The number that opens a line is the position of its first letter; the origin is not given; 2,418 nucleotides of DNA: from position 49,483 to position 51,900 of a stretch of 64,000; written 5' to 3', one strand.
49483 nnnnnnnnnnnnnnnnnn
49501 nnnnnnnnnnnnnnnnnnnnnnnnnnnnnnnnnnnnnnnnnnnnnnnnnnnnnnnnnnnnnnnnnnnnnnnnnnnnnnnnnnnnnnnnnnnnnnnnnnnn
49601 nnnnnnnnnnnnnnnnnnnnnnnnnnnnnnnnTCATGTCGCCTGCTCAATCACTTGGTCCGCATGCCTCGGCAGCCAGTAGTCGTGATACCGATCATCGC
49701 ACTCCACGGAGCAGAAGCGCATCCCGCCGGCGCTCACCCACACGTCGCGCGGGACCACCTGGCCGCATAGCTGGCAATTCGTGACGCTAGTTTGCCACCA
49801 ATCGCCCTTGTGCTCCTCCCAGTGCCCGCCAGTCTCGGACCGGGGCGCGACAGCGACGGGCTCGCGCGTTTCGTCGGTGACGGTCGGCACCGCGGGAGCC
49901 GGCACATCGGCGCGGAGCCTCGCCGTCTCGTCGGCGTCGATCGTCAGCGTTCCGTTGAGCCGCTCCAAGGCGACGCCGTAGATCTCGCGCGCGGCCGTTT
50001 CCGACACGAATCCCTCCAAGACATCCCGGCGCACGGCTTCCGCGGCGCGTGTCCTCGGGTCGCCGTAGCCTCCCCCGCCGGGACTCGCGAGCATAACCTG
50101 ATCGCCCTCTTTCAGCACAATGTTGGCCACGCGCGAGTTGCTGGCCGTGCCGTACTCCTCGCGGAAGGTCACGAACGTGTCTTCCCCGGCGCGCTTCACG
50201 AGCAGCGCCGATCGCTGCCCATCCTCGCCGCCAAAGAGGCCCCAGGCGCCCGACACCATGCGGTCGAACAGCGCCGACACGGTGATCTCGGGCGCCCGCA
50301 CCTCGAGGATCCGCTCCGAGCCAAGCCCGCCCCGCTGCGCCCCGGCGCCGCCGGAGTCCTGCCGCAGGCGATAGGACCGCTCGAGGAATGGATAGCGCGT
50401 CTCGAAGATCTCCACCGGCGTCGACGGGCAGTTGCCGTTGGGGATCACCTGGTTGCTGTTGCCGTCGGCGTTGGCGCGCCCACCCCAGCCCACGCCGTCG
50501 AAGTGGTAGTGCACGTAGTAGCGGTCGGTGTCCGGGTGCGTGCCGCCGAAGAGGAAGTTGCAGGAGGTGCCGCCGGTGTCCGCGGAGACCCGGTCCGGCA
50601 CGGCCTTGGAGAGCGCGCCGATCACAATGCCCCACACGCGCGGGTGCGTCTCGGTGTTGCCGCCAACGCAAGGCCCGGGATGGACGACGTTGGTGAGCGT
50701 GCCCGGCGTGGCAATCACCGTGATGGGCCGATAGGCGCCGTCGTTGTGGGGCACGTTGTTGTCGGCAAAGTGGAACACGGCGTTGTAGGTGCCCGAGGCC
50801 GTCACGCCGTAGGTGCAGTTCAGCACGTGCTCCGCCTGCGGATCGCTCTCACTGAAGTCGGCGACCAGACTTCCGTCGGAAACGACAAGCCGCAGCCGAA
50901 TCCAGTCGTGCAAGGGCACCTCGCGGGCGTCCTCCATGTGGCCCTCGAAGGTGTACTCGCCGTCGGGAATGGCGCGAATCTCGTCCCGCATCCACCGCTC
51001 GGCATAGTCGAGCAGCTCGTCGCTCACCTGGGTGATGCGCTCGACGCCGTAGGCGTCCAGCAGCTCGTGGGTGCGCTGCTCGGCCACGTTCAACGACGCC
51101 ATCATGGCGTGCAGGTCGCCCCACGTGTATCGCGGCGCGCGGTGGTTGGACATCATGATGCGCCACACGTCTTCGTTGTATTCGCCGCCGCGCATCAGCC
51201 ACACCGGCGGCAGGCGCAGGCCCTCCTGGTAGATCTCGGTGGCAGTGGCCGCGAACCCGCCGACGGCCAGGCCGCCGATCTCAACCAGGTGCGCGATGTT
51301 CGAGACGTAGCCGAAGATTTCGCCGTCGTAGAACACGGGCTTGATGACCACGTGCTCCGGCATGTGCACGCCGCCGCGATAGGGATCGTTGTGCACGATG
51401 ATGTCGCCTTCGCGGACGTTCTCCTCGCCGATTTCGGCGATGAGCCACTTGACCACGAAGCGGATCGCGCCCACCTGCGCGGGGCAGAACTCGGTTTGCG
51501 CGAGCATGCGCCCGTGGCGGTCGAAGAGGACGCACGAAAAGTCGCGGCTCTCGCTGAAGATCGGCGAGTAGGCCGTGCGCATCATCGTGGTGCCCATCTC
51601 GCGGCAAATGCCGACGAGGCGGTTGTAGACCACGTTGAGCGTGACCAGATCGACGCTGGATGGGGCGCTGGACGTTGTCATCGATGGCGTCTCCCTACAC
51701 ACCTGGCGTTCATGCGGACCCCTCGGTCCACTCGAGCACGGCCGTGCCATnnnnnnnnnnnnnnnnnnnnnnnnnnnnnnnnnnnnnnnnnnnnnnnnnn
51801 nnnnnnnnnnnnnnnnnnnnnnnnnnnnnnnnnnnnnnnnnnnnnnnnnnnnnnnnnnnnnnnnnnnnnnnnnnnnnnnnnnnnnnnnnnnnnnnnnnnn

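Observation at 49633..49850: C-terminal Cys4 zinc-ribbon-like tail fused to hydantoinase B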

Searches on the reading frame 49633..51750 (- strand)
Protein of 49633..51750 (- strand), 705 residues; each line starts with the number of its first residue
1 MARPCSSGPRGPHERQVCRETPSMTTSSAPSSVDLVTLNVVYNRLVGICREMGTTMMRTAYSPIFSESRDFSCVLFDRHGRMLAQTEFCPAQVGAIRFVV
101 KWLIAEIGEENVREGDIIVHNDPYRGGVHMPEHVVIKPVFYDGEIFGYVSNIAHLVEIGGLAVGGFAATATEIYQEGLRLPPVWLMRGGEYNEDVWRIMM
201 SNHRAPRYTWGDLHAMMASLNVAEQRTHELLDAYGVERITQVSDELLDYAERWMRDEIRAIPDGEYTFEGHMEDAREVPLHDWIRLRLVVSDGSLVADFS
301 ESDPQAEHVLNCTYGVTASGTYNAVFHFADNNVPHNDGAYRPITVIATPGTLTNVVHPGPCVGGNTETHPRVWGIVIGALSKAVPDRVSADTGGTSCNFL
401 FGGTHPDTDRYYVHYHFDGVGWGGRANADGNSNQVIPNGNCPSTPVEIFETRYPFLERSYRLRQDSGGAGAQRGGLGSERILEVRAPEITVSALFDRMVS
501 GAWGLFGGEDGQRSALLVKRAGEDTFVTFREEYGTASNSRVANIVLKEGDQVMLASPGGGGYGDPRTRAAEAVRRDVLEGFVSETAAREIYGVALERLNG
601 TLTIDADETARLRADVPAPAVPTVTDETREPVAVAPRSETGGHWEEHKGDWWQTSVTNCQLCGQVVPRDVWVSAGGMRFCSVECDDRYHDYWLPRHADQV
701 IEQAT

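Call 6: search_protein_families(library=pfam, proteins=[window:49633-51750:-], max_evalue=1)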
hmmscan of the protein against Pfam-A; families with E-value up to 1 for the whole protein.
window:49633-51750:- (705 aa): 3 families
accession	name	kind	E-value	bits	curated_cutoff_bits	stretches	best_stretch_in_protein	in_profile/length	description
PF02538.19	Hydantoinase_B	-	1.4e-171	572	26.8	1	34-565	1-519/519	Hydantoinase B/oxoprolinase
PF21319.3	zf-FCS_1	-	0.0067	16.9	26.6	1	659-688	3-31/31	Zinc finger, FCS-type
PF04570.20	zf-FLZ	-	0.015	15.2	23.4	1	657-685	14-44/54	zinc-finger of the FCS-type, C2-C2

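Call 7: search_protein_families(library=ncbifam, proteins=[window:49633-51750:-], max_evalue=1)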
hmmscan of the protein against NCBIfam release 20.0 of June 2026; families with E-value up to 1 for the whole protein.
window:49633-51750:- (705 aa): 4 families
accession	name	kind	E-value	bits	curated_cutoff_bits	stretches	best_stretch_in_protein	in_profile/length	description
NF050157.1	CapLactmsBetCapB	equivalog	1.8e-103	346.8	1000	1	33-601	1-565/577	caprolactamase subunit beta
NF042976.1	AcphenoCarb_ApcD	equivalog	3.2e-34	118.2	1500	2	98-497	93-503/685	acetophenone carboxylase subunit delta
NF041023.1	PP0621_fam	subfamily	0.052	13.8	45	1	655-684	41-70/71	PP0621 family protein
NF006816.0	PRK09335.1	equivalog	0.22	11.8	118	1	646-671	10-35/96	30S ribosomal protein S26e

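Call 8: find_homologous_proteins(query=window:49633-51681:-)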
Query window:49633-51681:- (682 aa): 3299 proteins with E <= 0.001 among 8000 candidates; the best 120 are listed.
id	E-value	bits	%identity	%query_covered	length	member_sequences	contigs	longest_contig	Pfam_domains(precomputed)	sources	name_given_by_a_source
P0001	0.0e+0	1504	93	100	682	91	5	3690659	PF02538.20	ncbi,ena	-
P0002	0.0e+0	1353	83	100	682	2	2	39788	PF02538.20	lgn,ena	-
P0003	0.0e+0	1242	76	99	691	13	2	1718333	PF02538.20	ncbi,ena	-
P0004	0.0e+0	1188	74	98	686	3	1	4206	PF02538.20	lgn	-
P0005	0.0e+0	1184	74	98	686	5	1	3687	PF02538.20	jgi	-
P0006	0.0e+0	1181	74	98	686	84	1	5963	PF02538.20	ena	-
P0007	0.0e+0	1178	74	97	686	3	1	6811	PF02538.20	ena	-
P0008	0.0e+0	1174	73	98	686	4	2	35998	PF02538.20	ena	-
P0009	0.0e+0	1173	73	98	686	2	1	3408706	PF02538.20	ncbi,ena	-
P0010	0.0e+0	1172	74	97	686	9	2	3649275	PF02538.20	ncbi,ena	-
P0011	0.0e+0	1170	74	97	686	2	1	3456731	PF02538.20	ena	-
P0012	0.0e+0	1165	74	98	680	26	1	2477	PF02538.20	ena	-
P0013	0.0e+0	1163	99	73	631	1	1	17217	PF02538.20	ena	-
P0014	0.0e+0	1162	73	98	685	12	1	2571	PF02538.20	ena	-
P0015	0.0e+0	1158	73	98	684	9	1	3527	PF02538.20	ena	-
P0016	0.0e+0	1144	71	98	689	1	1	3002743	PF02538.20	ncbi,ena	-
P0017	0.0e+0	1129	75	93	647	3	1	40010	PF02538.20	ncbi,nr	ncbi:MAG: hydantoinase B/oxoprolinase family protein, partial [Chloroflexota bacterium]|nr:hydantoin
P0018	0.0e+0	1125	70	100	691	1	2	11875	PF02538.20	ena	-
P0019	0.0e+0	1111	69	99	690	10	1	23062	PF02538.20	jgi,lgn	jgi:N-methylhydantoinase B/oxoprolinase/acetone carboxylase alpha subunit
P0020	0.0e+0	1107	69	98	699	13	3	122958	PF02538.20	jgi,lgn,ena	-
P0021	0.0e+0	1050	75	85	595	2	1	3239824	PF02538.20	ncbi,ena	-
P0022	0.0e+0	1050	75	85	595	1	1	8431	PF02538.20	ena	-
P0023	0.0e+0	1044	74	85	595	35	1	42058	PF02538.20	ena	-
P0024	0.0e+0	1042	75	85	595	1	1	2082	PF02538.20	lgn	-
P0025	0.0e+0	1041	74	85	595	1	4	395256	PF02538.20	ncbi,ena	-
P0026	0.0e+0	1039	73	87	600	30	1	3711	PF02538.20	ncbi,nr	ncbi:MAG: hydantoinase B/oxoprolinase family protein [Gammaproteobacteria bacterium]|nr:hydantoinase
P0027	0.0e+0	1036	73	87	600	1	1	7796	PF02538.20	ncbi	-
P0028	0.0e+0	1034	75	87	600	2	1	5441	PF02538.20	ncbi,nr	ncbi:MAG TPA: hydantoinase B/oxoprolinase family protein, partial [Chloroflexota bacterium]|nr:hydan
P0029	0.0e+0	1028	72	87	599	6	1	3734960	PF02538.20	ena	-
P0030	0.0e+0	1026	72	87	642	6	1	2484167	PF02538.20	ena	-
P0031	0.0e+0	1015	64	96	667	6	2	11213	PF02538.20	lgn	-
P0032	1.1e-296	1004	71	87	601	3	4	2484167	PF02538.20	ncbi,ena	-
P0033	9.2e-295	997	63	96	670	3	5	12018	PF02538.20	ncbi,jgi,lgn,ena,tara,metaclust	tara:strand:+ start:899 stop:2911 length:2013 start_codon:yes stop_codon:yes gene_type:complete|meta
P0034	1.5e-288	977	76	83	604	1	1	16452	PF02538.20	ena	-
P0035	1.1e-276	938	69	84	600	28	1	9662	PF02538.20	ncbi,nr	ncbi:MAG: hydantoinase B/oxoprolinase family protein [Chloroflexota bacterium]|nr:hydantoinase B/oxo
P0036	1.6e-276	937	68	86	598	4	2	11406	PF02538.20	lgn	-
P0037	3.0e-275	933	75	79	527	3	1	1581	PF02538.20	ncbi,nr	ncbi:MAG: hydantoinase B/oxoprolinase family protein, partial [Actinobacteria bacterium]|nr:hydantoi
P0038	8.5e-273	925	67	86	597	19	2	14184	PF02538.20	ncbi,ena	-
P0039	8.4e-272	922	82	68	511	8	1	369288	PF02538.20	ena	-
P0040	7.6e-269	912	78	70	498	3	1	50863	PF02538.20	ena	-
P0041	2.0e-268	910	66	85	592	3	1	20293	PF02538.20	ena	-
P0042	3.6e-257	873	55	99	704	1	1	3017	PF02538.20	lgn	-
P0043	1.0e-250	852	61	87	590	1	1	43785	PF02538.20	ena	-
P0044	2.3e-249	847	60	87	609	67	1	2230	PF02538.20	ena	-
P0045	8.1e-249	846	61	86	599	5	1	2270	PF02538.20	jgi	jgi:N-methylhydantoinase B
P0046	1.7e-248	845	60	85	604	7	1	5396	PF02538.20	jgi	jgi:N-methylhydantoinase B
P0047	2.9e-248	844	62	86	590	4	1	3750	PF02538.20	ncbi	-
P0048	1.2e-247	842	61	87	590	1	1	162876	PF02538.20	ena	-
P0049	1.7e-247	841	58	88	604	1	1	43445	PF02538.20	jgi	jgi:N-methylhydantoinase B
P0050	3.0e-247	840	61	85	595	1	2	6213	PF02538.20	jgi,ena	jgi:N-methylhydantoinase B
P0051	3.9e-247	840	59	86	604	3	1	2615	PF02538.20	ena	-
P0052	4.0e-247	840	60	87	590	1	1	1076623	PF02538.20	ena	-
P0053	6.2e-247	839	61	86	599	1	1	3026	PF02538.20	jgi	jgi:N-methylhydantoinase B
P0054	2.4e-246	837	59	87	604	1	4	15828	PF02538.20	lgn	-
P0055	6.4e-246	836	59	87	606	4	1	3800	PF02538.20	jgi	jgi:5-oxoprolinase (ATP-hydrolysing)/N-methylhydantoinase B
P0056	7.0e-246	836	59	87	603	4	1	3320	PF02538.20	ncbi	ncbi:MAG TPA: hydantoinase B/oxoprolinase family protein [bacterium]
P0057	8.6e-246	836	60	86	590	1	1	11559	PF02538.20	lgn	-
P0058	6.6e-245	833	60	86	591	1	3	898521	PF02538.20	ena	-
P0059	2.6e-244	831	60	87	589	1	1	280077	PF02538.20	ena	-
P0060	8.0e-244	829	61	87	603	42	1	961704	PF02538.20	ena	-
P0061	8.7e-244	829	60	85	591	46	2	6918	PF02538.20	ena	-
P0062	3.0e-242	824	59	85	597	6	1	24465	PF02538.20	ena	-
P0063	3.2e-242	824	58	89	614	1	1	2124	PF02538.20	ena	-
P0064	5.5e-242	823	59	86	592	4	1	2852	PF02538.20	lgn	-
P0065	1.4e-241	822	59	85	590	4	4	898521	PF02538.20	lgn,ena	-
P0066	4.8e-241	820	60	87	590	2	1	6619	PF02538.20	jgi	jgi:N-methylhydantoinase B/oxoprolinase/acetone carboxylase alpha subunit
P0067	8.0e-241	819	60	85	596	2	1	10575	PF02538.20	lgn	-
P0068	3.7e-240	817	60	85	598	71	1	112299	PF02538.20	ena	-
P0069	4.6e-240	817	59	85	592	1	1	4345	PF02538.20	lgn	-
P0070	4.9e-240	817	58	86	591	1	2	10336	PF02538.20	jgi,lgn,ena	-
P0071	1.3e-239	815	59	86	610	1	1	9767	PF02538.20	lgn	-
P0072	1.7e-239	815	59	87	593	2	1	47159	PF02538.20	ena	-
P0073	8.4e-238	809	57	86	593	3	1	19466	PF02538.20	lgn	-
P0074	8.7e-238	809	59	87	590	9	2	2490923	PF02538.20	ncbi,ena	-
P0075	1.4e-237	808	58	86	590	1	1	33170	PF02538.20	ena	-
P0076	2.0e-236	805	57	85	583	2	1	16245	PF02538.20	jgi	jgi:N-methylhydantoinase B/oxoprolinase/acetone carboxylase alpha subunit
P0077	5.8e-234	796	58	85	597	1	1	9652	PF02538.20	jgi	jgi:N-methylhydantoinase B/oxoprolinase/acetone carboxylase alpha subunit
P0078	6.0e-234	796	58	85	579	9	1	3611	PF02538.20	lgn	-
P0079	1.8e-230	785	58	85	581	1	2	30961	PF02538.20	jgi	jgi:N-methylhydantoinase B/oxoprolinase/acetone carboxylase alpha subunit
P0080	2.7e-230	784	58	85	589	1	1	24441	PF02538.20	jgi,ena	-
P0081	1.9e-229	782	50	97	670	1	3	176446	PF02538.20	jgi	jgi:N-methylhydantoinase B/oxoprolinase/acetone carboxylase alpha subunit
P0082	8.0e-229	779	52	97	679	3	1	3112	PF02538.20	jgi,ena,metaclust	metaclust:\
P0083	6.0e-228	777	57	85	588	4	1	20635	PF02538.20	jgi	-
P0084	6.6e-228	776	57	85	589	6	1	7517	PF02538.20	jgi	jgi:N-methylhydantoinase B/oxoprolinase/acetone carboxylase alpha subunit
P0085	1.0e-227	776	51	97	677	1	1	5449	PF02538.20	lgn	-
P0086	1.6e-227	775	52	98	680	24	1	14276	PF02538.20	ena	-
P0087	2.7e-227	774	56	85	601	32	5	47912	PF02538.20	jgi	-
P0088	4.9e-226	770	52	98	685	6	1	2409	PF02538.20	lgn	-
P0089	3.6e-225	767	52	97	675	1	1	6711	PF02538.20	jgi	jgi:N-methylhydantoinase B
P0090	1.4e-224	765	56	86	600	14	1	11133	PF02538.20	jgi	-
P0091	8.2e-224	763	56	85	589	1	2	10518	PF02538.20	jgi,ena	-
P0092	1.0e-223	763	55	86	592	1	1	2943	PF02538.20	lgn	-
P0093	3.6e-223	761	49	98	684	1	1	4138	PF02538.20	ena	-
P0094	1.4e-222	759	52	97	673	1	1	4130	PF02538.20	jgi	jgi:N-methylhydantoinase B/oxoprolinase/acetone carboxylase alpha subunit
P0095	2.0e-222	758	55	85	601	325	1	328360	PF02538.20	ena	-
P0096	3.0e-222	758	57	82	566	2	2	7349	PF02538.20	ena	-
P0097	4.2e-222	757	50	99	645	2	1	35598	PF02538.20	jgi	jgi:N-methylhydantoinase B/oxoprolinase/acetone carboxylase alpha subunit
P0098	4.3e-222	757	56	85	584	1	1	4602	PF02538.20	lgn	-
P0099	6.9e-222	757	57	84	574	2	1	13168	PF02538.20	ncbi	-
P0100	9.0e-222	756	48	99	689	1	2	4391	PF02538.20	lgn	-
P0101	1.1e-221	756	49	98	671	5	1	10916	PF02538.20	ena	-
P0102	1.2e-221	756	50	98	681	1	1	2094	PF02538.20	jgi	jgi:N-methylhydantoinase B/oxoprolinase/acetone carboxylase alpha subunit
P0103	2.0e-221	755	55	83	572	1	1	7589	PF02538.20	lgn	-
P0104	2.0e-221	755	56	82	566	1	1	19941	PF02538.20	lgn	-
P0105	2.0e-221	755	56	85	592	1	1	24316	PF02538.20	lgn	-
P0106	2.3e-221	755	56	83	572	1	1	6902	PF02538.20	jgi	jgi:N-methylhydantoinase B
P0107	3.5e-221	754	56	85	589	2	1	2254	PF02538.20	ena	-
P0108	4.9e-221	754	55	87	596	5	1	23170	PF02538.20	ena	-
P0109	5.1e-221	754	55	82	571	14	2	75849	PF02538.20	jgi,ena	jgi:N-methylhydantoinase B/oxoprolinase/acetone carboxylase alpha subunit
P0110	5.4e-221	754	56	83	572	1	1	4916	PF02538.20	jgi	jgi:N-methylhydantoinase B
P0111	8.1e-221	753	55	83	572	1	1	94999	PF02538.20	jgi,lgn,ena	jgi:N-methylhydantoinase B/oxoprolinase/acetone carboxylase alpha subunit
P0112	9.1e-221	753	56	82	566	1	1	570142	PF02538.20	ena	-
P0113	1.2e-220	752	56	82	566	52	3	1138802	PF02538.20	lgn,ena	-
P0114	1.5e-220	752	56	82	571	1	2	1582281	PF02538.20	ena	-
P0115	1.9e-220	752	51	98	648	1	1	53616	PF02538.20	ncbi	-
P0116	1.9e-220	752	55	83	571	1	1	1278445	PF02538.20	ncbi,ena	-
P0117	2.6e-220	751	55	85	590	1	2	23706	PF02538.20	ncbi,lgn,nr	ncbi:MAG: hydantoinase B/oxoprolinase family protein [Chloroflexi bacterium]|nr:hydantoinase B/oxopr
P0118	2.9e-220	751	56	82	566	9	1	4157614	PF02538.20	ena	-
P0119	2.9e-220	751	50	97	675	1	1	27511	PF02538.20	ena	-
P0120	3.0e-220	751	55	82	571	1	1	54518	PF02538.20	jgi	jgi:N-methylhydantoinase B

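Call 35: predict_structure(alignment_id=A2)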
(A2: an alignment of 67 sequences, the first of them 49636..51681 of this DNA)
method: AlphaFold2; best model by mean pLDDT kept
length: 682 residues; sequences in the alignment: 67
mean_pLDDT: 83.7   pTM: 0.88
mean pLDDT of the five models: 83.7, 82.8, 82.3, 80.5, 78.1
residues with pLDDT >= 90: 343; 70-90: 222; 50-70: 73; < 50: 44
segments of 3 or more residues with pLDDT < 50: 1-7, 135-142, 148-155, 334-340, 602-611, 680-682
pLDDT, mean of each block of 10 residues (from residue 1): 48 91 94 82 76 92 74 82 90 85 62 95 92 55 50 59 95 83 82 95 98 95 95 95 91 73 95 94 65 87 86 92 86 46 77 94 92 77 83 85 94 69 81 93 97 95 89 86 95 95 93 78 94 95 97 97 97 92 96 67 47 64 80 84 88 91 91 72 40
secondary structure, 60 per line:
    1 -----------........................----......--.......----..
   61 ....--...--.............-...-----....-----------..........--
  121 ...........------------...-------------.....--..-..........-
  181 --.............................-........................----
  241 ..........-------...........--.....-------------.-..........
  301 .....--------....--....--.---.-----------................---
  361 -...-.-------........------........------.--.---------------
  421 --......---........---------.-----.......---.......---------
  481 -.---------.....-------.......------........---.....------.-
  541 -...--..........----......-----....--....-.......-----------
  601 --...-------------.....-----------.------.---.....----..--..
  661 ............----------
elements in order (helices of 4 or more, strands of 3 or more residues): H12-35 H40-45 E48-54 E59-64 H72-84 E94-97 E109-118 E121-131 E160-164 H170-179 H183-211 H213-236 E241-250 E258-268 E271-275 H291-305 H314-317 E320-323 H342-357 E374-381 E388-395 H423-428 E432-439 E455-461 E465-471 E492-496 H506-510 E517-524 E528-532 H547-556 H561-566 E572-575 E578-581 H583-589 E619-623 E646-650 H659-672

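Call 46: list_cluster_members(proteins=[P0001, P0003, P0010, P0016, P0134, P0115, P0033])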
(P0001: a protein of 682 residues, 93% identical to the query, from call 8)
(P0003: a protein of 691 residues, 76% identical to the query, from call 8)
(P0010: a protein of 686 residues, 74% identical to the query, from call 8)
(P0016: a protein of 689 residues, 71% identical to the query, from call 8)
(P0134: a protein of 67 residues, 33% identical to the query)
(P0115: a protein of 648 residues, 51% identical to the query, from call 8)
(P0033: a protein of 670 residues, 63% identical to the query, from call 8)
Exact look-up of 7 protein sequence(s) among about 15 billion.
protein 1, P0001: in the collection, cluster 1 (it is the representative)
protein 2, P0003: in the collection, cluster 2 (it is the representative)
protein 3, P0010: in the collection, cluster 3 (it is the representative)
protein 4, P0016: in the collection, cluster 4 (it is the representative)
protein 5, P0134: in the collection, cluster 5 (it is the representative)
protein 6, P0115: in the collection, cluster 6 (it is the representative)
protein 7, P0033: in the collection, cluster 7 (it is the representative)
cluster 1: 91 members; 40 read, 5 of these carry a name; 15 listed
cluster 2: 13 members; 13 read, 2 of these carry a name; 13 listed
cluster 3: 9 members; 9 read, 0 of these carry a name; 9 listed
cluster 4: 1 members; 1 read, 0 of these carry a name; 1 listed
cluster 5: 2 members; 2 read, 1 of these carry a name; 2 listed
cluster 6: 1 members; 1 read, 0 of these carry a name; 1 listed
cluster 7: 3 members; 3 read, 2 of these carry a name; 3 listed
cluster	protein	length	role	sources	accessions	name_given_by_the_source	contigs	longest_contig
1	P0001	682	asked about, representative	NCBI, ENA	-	-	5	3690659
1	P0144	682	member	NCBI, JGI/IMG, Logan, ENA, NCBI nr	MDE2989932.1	MAG: hydantoinase B/oxoprolinase family protein [Chloroflexota bacterium] | hydantoinase B/oxoprolinase family protein [Chloroflexota bacterium]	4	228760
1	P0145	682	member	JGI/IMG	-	N-methylhydantoinase B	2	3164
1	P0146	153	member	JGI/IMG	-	hypothetical protein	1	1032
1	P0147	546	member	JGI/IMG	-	N-methylhydantoinase B/oxoprolinase/acetone carboxylase alpha subunit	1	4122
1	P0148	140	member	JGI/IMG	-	hypothetical protein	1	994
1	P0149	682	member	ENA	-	-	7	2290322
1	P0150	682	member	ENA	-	-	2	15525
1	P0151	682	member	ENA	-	-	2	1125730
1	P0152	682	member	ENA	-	-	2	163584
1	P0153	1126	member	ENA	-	-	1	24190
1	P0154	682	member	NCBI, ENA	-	-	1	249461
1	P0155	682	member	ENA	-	-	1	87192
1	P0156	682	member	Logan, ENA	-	-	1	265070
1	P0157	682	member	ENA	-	-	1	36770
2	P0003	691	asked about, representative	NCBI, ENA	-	-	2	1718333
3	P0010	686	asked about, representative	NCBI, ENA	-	-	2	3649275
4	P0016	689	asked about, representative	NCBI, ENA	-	-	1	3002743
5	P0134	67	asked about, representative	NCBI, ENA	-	-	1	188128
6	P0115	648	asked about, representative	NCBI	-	-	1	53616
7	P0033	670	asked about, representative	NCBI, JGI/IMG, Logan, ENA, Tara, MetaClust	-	strand:+ start:899 stop:2911 length:2013 start_codon:yes stop_codon:yes gene_type:complete | TARA_125_MIX_0.22-3_scaffold445633_1_gene597737 COG0146 K01474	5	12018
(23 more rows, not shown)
